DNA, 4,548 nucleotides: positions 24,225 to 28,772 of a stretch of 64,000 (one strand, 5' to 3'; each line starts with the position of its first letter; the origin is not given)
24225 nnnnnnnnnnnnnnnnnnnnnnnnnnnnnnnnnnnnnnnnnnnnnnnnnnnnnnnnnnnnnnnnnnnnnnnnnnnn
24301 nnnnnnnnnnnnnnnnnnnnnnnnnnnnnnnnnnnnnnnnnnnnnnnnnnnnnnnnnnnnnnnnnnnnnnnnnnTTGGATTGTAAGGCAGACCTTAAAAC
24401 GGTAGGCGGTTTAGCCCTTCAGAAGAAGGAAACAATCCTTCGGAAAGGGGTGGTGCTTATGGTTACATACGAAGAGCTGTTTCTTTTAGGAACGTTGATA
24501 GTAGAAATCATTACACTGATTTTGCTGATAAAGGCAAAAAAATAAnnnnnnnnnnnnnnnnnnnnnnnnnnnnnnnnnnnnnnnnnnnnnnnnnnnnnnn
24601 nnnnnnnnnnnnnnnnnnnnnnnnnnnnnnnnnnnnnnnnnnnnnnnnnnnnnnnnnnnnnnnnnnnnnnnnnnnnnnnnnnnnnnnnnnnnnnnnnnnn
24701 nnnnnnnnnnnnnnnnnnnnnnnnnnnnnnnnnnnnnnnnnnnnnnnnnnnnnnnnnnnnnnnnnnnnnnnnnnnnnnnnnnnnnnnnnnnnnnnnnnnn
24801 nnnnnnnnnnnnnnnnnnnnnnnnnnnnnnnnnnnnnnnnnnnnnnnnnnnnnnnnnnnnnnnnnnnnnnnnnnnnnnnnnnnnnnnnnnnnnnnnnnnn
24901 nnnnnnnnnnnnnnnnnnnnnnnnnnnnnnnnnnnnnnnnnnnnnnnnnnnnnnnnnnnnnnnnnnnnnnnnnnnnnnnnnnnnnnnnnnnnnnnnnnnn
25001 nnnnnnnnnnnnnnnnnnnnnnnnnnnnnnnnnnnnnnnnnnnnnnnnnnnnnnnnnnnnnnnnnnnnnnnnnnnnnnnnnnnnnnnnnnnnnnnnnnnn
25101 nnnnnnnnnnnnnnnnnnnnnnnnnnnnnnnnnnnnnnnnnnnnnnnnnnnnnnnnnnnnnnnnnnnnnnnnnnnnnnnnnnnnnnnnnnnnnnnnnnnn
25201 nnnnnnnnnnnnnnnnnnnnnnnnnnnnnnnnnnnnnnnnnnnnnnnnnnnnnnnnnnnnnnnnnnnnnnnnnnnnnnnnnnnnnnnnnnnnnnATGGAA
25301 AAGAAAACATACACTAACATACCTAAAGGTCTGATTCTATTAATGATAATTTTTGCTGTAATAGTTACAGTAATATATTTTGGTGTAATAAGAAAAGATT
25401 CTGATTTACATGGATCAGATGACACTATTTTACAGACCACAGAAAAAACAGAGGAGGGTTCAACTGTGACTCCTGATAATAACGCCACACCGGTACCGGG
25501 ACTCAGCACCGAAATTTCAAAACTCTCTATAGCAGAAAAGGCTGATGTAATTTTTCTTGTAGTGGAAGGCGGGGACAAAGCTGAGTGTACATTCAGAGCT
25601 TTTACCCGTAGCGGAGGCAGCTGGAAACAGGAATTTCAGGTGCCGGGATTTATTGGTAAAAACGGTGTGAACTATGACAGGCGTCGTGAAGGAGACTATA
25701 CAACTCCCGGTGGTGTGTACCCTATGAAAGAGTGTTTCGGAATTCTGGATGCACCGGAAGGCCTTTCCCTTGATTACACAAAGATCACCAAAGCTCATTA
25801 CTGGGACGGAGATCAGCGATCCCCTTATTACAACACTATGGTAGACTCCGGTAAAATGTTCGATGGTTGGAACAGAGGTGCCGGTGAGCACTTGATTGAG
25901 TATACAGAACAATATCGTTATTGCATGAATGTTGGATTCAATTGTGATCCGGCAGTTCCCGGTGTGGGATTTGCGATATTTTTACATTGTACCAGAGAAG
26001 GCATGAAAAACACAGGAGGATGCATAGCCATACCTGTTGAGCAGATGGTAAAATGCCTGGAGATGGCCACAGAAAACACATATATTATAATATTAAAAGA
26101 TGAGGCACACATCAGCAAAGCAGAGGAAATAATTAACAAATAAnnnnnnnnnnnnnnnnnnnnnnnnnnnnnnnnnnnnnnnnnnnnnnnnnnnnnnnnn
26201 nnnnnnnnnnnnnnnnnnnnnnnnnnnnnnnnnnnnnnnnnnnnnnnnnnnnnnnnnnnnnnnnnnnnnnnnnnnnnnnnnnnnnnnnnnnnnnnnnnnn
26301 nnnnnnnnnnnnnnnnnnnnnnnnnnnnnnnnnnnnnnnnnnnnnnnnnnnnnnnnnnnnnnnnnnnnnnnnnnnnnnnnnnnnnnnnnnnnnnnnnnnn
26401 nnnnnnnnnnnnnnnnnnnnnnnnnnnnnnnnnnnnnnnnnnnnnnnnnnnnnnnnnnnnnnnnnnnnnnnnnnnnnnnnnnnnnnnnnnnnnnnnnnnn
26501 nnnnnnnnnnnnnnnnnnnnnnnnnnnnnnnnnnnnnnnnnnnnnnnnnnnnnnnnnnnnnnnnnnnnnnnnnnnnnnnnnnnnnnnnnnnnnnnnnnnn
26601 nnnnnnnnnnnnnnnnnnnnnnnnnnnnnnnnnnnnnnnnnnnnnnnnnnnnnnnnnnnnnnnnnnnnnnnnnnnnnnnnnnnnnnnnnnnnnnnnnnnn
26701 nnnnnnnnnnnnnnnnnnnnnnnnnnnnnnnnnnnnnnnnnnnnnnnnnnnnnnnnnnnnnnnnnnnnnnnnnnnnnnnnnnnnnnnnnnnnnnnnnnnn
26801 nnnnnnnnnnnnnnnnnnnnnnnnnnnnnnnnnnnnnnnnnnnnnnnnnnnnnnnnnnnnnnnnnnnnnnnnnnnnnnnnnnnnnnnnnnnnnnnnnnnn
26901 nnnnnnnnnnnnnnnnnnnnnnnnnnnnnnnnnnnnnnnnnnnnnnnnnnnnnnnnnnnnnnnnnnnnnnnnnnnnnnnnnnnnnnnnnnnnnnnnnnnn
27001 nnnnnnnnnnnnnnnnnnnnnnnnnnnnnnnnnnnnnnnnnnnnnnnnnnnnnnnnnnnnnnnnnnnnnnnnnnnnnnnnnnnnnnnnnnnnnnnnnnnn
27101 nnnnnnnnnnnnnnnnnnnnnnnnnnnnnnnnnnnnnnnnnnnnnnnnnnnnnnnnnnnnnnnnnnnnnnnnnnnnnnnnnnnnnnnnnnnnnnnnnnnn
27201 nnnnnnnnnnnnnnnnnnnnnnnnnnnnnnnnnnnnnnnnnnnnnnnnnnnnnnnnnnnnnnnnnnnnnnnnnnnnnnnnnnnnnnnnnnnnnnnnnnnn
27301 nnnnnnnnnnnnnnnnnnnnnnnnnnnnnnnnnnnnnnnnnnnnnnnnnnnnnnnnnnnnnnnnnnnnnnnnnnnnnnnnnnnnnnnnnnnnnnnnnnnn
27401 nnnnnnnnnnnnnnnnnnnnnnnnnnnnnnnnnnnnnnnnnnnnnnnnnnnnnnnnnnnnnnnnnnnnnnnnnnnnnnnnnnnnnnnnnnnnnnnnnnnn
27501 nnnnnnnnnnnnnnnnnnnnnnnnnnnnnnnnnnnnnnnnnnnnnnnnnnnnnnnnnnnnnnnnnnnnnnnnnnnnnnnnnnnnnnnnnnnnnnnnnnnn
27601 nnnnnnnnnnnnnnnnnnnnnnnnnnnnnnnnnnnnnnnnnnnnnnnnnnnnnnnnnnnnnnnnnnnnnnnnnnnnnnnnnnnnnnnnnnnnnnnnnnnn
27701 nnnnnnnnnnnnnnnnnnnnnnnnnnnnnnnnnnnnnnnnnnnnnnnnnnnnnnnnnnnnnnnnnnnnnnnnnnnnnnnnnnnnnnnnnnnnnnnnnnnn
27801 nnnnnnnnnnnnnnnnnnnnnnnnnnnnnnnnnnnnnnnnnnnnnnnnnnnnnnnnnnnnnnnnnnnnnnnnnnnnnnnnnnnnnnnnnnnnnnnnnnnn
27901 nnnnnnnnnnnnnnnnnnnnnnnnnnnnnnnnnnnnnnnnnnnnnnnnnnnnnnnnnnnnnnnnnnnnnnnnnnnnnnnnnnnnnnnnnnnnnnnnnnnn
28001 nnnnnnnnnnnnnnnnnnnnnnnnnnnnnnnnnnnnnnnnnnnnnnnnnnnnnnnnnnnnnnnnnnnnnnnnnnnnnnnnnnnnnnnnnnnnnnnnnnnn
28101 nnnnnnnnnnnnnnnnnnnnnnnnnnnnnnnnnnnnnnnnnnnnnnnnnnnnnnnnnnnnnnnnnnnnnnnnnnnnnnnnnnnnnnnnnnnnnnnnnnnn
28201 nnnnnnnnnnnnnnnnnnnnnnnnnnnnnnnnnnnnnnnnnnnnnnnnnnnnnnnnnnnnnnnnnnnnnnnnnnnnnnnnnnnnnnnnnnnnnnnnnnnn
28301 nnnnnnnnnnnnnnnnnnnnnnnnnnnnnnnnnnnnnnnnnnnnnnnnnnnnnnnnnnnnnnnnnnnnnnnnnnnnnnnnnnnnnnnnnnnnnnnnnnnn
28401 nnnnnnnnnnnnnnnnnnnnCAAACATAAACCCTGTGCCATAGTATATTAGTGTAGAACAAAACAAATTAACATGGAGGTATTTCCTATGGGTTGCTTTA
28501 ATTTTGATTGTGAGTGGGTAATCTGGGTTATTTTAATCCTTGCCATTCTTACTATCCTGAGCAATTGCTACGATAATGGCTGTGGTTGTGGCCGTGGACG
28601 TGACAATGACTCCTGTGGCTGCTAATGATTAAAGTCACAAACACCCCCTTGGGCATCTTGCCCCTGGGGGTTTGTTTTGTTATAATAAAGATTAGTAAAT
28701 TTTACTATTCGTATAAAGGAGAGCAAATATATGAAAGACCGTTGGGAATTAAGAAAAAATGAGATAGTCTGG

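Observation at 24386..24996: Tandem pair of candidate type I toxin-antitoxin loci: a structured mRNA encoding a 28-aa hydrophobic peptide, with a convergent antisense sRNA promoter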

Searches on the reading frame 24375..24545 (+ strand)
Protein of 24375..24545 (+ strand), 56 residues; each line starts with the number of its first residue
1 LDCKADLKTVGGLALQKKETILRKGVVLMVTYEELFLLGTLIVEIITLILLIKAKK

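Call 19: find_homologous_proteins(query=window:24375-24542:+, max_evalue=10)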
Query seq(56 aa): no candidate shares three 5-residue words with the query. No homologue found.

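Call 78: find_encoding_contigs(protein=window:24375-24545:+, flank=1500, max_places=10)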
Protein window:24375-24545:+ (56 aa): no gene with exactly this product is on record in the collection.

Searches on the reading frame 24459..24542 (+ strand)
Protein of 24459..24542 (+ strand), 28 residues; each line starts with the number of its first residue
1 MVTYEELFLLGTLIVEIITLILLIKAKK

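Call 7: search_protein_families(library=pfam, proteins=[window:24459-24542:+], max_evalue=10)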
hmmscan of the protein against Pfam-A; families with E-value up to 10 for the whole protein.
seq(28 aa): 1 family
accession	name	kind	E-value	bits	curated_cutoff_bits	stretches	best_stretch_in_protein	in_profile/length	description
PF16935.10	Hol_Tox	-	0.031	14.6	23.3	1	1-28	1-32/34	Putative Holin-like Toxin (Hol-Tox)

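Call 8: search_protein_families(library=ncbifam, proteins=[window:24459-24542:+], max_evalue=10)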
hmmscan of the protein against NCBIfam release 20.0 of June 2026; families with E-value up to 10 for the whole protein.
seq(28 aa): 1 family
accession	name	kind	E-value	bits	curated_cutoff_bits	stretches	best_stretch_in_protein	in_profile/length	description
TIGR03063.1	srtB_target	domain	0.036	14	18.15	1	7-25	10-26/29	sortase B protein-sorting domain-containing protein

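Call 54: list_cluster_members(proteins=[window:24459-24542:+, window:24794-24877:+, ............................, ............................, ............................, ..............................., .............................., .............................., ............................, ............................])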
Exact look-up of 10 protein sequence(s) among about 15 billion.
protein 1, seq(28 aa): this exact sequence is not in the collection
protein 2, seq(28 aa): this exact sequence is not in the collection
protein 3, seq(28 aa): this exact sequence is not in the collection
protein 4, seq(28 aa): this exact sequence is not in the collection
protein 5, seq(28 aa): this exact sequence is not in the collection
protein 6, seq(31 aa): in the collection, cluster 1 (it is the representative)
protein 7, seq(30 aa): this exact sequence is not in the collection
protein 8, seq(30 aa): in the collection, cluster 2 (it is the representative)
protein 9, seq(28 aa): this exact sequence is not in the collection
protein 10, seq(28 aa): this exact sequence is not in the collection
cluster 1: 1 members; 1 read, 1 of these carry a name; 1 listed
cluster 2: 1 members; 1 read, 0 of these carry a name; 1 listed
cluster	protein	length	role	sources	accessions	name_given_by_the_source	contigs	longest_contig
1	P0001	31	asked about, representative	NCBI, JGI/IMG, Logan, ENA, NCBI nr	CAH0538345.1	hypothetical protein [Oscillospiraceae bacterium]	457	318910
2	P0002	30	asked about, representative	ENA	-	-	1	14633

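Call 75: search_protein_families(library=phrogs, proteins=[window:24459-24542:+], max_evalue=1)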
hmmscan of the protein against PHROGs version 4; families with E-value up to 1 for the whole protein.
seq(28 aa): 0 families

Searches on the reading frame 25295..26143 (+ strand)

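Call 76: search_protein_families(library=pfam, proteins=[window:25295-26143:+], max_evalue=1)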
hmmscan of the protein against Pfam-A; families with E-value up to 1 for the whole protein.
window:25295-26143:+ (282 aa): 2 families
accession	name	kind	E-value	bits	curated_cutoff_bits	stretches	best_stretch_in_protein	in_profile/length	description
PF03734.19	YkuD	-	0.0001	23.3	23.4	1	118-266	28-146/146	L,D-transpeptidase catalytic domain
PF15013.11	CCSMST1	-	0.18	12.4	26.1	1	16-38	33-55/74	CCSMST1 family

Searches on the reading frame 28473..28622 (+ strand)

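Call 76: search_protein_families(library=pfam, proteins=[window:28473-28622:+], max_evalue=1)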
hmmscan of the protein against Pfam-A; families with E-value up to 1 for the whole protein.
seq(50 aa): 1 family
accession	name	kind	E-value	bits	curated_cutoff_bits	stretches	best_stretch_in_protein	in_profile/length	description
PF11446.13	DUF2897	-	0.44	10.9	25.2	1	14-31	2-19/54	Protein of unknown function (DUF2897)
